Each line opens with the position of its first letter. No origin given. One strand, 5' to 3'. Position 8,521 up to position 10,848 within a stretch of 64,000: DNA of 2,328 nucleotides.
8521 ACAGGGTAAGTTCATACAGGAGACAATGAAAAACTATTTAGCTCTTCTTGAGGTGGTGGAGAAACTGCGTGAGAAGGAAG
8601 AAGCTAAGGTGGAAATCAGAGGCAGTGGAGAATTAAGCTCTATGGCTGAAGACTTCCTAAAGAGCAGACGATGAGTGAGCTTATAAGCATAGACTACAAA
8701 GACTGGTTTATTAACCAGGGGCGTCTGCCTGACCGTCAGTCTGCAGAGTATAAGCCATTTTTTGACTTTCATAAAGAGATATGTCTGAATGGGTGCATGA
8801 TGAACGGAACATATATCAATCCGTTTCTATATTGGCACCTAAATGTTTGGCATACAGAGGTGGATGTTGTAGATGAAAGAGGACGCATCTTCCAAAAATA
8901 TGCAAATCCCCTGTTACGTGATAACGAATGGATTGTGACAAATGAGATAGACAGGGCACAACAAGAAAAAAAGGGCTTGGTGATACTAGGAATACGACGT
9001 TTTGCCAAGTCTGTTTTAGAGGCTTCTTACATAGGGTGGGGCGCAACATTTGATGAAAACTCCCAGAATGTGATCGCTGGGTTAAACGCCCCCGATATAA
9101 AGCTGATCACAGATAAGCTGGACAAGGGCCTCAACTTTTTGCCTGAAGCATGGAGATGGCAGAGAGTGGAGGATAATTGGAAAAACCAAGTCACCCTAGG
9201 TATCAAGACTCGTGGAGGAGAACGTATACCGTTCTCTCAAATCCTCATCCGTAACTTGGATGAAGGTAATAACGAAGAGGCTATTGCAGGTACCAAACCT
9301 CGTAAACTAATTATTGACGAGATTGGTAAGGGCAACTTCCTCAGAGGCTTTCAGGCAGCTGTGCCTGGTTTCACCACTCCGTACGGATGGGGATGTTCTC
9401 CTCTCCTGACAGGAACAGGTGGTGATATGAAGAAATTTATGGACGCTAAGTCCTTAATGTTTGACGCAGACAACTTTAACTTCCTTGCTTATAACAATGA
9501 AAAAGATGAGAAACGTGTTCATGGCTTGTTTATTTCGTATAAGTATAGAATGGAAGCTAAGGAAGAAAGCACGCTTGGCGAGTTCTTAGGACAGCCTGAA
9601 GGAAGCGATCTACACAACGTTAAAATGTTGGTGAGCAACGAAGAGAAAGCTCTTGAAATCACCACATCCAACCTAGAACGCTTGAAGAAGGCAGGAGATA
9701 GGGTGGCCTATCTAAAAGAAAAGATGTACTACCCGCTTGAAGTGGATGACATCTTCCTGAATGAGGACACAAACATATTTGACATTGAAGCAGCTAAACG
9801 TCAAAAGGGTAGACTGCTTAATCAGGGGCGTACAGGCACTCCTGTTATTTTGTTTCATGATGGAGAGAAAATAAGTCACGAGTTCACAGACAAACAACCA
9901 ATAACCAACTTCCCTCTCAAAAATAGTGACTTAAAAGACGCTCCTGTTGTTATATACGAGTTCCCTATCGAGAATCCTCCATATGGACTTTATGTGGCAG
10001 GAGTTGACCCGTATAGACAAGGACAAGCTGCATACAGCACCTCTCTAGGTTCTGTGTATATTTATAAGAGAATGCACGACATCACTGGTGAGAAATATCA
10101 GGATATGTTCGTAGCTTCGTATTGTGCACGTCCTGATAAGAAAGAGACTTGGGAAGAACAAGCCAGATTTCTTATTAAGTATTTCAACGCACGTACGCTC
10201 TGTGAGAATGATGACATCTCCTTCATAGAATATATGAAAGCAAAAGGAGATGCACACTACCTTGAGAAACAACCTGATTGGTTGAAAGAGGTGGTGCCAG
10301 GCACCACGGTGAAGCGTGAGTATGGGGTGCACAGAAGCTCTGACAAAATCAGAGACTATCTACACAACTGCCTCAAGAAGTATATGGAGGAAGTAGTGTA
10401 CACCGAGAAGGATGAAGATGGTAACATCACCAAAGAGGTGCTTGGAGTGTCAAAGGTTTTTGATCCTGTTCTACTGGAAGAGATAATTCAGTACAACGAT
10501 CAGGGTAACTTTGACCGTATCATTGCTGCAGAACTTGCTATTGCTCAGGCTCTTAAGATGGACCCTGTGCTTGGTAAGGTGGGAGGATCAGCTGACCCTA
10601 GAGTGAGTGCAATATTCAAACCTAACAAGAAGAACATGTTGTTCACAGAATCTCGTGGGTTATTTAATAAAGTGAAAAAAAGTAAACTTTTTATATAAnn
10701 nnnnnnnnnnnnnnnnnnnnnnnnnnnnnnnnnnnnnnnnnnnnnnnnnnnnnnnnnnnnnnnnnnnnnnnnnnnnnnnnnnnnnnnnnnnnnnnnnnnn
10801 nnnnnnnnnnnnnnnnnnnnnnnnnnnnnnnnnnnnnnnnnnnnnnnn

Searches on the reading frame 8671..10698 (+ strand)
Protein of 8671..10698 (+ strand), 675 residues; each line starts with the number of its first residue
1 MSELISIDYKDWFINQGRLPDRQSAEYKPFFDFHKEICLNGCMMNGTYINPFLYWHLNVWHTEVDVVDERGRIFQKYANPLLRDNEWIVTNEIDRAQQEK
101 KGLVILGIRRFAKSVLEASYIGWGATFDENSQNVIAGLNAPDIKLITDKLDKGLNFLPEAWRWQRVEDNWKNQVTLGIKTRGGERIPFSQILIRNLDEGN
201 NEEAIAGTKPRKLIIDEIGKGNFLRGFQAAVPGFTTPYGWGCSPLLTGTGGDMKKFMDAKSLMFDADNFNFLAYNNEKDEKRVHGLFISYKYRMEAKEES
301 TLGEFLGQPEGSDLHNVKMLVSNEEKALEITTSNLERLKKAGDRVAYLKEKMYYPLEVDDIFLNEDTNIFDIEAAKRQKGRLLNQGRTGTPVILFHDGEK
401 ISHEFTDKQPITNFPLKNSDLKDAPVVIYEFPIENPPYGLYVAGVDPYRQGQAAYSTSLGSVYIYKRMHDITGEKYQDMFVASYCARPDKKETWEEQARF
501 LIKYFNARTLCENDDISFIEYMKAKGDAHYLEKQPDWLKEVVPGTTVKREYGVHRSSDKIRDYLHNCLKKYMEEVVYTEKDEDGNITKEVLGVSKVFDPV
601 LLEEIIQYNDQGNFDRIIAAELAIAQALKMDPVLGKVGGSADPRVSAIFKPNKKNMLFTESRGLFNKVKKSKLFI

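Call 9: search_protein_families(library=phrogs, proteins=[window:8671-10698:+], max_evalue=0.01)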
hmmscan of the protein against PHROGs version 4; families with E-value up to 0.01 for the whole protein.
window:8671-10698:+ (675 aa): 1 family
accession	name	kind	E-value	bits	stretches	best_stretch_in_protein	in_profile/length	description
phrog_6681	-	head and packaging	7.4e-87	293.4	1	22-636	86-729/758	terminase large subunit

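Call 10: search_protein_families(library=pfam, proteins=[window:8671-10698:+], max_evalue=0.01)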
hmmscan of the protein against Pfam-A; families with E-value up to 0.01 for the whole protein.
window:8671-10698:+ (675 aa): 0 families

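Call 12: find_related_loci(query=window:8671-10698:+, collection=viral_contigs, flank=10000)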
Query window:8671-10698:+ (675 aa) in viral_contigs; peptide patterns used: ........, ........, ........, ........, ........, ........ (x = any residue, [..] = any of these).
534 stretches matched a pattern; 522 encode a relative of the query (tblastn E <= 1e-3); the best 80 are kept; 80 distinct loci.
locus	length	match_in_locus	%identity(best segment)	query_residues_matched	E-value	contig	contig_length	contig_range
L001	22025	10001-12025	97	1-675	0e+0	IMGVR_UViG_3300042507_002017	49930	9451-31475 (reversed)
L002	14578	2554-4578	96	1-675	0e+0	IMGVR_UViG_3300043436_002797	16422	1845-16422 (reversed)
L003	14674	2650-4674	96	1-675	0e+0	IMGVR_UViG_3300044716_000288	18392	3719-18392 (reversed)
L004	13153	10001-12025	96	1-675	0e+0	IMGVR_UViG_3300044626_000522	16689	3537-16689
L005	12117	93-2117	96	1-675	0e+0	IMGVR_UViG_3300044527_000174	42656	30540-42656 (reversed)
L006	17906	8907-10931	96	1-675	0e+0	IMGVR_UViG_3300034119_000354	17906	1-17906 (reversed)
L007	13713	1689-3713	96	1-675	0e+0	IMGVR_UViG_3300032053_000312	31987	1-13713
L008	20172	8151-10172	95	1-674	0e+0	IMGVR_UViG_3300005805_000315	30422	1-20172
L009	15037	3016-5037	95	1-674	0e+0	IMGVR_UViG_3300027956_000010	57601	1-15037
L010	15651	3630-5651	95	1-674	0e+0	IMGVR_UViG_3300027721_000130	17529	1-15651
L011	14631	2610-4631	94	1-674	0e+0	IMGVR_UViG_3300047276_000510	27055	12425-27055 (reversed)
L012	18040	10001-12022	94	1-674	0e+0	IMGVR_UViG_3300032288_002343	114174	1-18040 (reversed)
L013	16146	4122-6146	94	1-675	0e+0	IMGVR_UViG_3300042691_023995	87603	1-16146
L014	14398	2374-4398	93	1-675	0e+0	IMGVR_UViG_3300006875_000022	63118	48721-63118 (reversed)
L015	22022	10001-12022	94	1-674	0e+0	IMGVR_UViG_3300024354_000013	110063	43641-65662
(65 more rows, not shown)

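Call 13: search_dna_similar(query=window:8671-10698:+, collection=phages, mode=protein, max_rows=15)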
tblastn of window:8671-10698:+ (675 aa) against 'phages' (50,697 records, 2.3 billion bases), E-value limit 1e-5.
Records with a match: 93; places in all: 93; records where one place covers at least 80% of the query: 37.
Best place of each record, by identity: <60% 93.
By first word of the organism name: uncultured 35; Flavobacterium 29; Cellulophaga 9; Bacteriophage 7; Bacteroides 3; Azobacteroides 2; IAS 2; Leptolyngbya 1; phage 1; Bohxovirus 1; and 3 more.
By host as written in the record: - 45; Flavobacterium psychrophilum 950106-1/1 12; Flavobacterium psychrophilum strain FPS-D10 3; Flavobacterium psychrophilum 020612-2/1 3; Cellulophaga baltica #18 2; Cellulophaga baltica #17 2; Cellulophaga baltica #4 2; Candidatus Azobacteroides pseudotrichonymphae 2; and 16 more.
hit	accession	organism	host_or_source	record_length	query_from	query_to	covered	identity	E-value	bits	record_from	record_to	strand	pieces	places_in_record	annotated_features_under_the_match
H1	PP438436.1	Leptolyngbya phage Lbo-JY46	Leptolyngbya boryana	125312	7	616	90%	39.6%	2e-137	451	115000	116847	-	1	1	hypothetical protein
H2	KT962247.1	Cellulophaga phage phi17:2_18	Cellulophaga baltica #18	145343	21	616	88%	32.9%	9e-79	280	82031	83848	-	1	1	hypothetical protein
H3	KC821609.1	Cellulophaga phage phi17:2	Cellulophaga baltica #17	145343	21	616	88%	32.9%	9e-79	280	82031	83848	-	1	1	hypothetical protein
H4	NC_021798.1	Cellulophaga phage phi17:2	Cellulophaga baltica #17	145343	21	616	88%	32.9%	9e-79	280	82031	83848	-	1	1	terminase large subunit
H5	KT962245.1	Cellulophaga phage phi4:1_13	Cellulophaga baltica #13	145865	21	616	88%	32.9%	1e-78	280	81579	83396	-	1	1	hypothetical protein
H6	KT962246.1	Cellulophaga phage phi4:1_18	Cellulophaga baltica #18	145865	21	616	88%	32.9%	1e-78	280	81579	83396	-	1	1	hypothetical protein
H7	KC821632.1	Cellulophaga phage phi4:1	Cellulophaga baltica #4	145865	21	616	88%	32.9%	1e-78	280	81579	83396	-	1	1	hypothetical protein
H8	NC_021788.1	Cellulophaga phage phi4:1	Cellulophaga baltica #4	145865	21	616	88%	32.9%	1e-78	280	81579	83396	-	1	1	terminase large subunit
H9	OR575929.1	phage csAssE-Sib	human gut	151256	2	616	91%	29.0%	1e-49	277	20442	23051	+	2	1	terminase large subunit | hypothetical protein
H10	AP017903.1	Azobacteroides phage ProJPt-Bp1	Candidatus Azobacteroides ...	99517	24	616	88%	27.9%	7e-37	154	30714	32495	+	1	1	conserved hypothetical protein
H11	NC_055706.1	Azobacteroides phage ProJPt-Bp1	Candidatus Azobacteroides ...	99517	24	616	88%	27.9%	7e-37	154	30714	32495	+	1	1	terminase large subunit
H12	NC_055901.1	uncultured phage cr130_1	Rhesus macaque feces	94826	19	616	89%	27.3%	2e-33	144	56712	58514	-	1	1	terminase large subunit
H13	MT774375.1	uncultured phage cr50_1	human feces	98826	24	616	88%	27.3%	1e-42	172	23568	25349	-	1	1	terminase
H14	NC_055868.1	uncultured phage cr50_1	human feces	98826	24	616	88%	27.3%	1e-42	172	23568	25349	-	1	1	terminase large subunit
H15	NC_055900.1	uncultured phage cr125_1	human feces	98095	22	616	88%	26.7%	3e-32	140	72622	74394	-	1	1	terminase large subunit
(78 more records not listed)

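Call 44: get_annotated_region(hit=H1, flank=9000)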
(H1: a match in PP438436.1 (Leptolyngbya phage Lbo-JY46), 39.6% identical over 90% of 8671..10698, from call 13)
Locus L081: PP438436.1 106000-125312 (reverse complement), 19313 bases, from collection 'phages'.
description: Leptolyngbya phage Lbo-JY46, complete genome.
organism: Leptolyngbya phage Lbo-JY46 (NCBI taxid 3128135)
taxonomy: Viruses; Duplodnaviria; Heunggongvirae; Uroviricota; Caudoviricetes
host: Leptolyngbya boryana; source: China; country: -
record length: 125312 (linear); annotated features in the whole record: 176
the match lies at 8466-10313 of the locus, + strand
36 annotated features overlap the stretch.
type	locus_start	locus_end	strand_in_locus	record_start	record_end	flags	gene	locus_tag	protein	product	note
CDS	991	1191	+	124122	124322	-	-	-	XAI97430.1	hypothetical protein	-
CDS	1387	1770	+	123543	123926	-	-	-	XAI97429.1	hypothetical protein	-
tRNA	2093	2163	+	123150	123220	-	-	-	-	tRNA-Cys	-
tRNA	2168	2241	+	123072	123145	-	-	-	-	tRNA-Cys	-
tRNA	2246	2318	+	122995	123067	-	-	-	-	tRNA-Arg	-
CDS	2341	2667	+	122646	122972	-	-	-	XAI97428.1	hypothetical protein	-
tRNA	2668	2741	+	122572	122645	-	-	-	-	tRNA-Asn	-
tRNA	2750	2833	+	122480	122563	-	-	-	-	tRNA-Met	-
CDS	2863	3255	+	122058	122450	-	-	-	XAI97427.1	hypothetical protein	-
tRNA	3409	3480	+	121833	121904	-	-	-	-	tRNA-Gly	-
CDS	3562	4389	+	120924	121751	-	-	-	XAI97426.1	homing endonuclease protein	-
tRNA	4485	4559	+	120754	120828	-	-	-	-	tRNA-Asp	-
tRNA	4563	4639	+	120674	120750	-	-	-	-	tRNA-Met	-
tRNA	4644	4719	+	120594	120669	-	-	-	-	tRNA-Ile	-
tRNA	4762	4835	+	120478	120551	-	-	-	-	tRNA-Ala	-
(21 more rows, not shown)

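Call 62: get_annotated_region(hit=H4, flank=7000)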
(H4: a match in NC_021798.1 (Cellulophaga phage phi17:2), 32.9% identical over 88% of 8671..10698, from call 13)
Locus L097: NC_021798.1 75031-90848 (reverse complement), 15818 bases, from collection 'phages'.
description: Cellulophaga phage phi17:2, complete genome.
organism: Cellulophaga phage phi17:2 (NCBI taxid 1327972)
taxonomy: Viruses; Duplodnaviria; Heunggongvirae; Uroviricota; Caudoviricetes; Lightbulbvirus; Lightbulbvirus Cba172
host: Cellulophaga baltica #17; source: seawater; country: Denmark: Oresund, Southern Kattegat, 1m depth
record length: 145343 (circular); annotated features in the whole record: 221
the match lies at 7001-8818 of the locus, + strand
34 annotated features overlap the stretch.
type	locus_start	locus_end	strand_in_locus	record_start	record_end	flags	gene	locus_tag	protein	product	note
tRNA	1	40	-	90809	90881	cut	-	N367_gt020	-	tRNA-Trp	-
tRNA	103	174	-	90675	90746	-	-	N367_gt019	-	tRNA-Asn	-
tRNA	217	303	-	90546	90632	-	-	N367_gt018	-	tRNA-Ser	-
CDS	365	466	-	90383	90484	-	-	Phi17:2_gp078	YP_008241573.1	hypothetical protein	-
tRNA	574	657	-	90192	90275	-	-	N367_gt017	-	tRNA-Tyr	-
tRNA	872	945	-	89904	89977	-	-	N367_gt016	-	tRNA-Met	-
tRNA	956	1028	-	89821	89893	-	-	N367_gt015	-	tRNA-Arg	-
tRNA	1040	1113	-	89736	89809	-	-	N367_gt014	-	tRNA-Val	-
tRNA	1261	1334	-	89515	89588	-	-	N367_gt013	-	tRNA-Thr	-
tRNA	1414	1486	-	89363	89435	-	-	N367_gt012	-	tRNA-Asp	-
tRNA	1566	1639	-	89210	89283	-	-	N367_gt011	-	tRNA-Met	-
tRNA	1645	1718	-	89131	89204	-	-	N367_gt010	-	tRNA-Gly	-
tRNA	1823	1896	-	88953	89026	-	-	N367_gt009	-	tRNA-Ile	-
tRNA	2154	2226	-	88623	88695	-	-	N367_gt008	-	tRNA-Ala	-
CDS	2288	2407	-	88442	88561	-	-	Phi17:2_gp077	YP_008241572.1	hypothetical protein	-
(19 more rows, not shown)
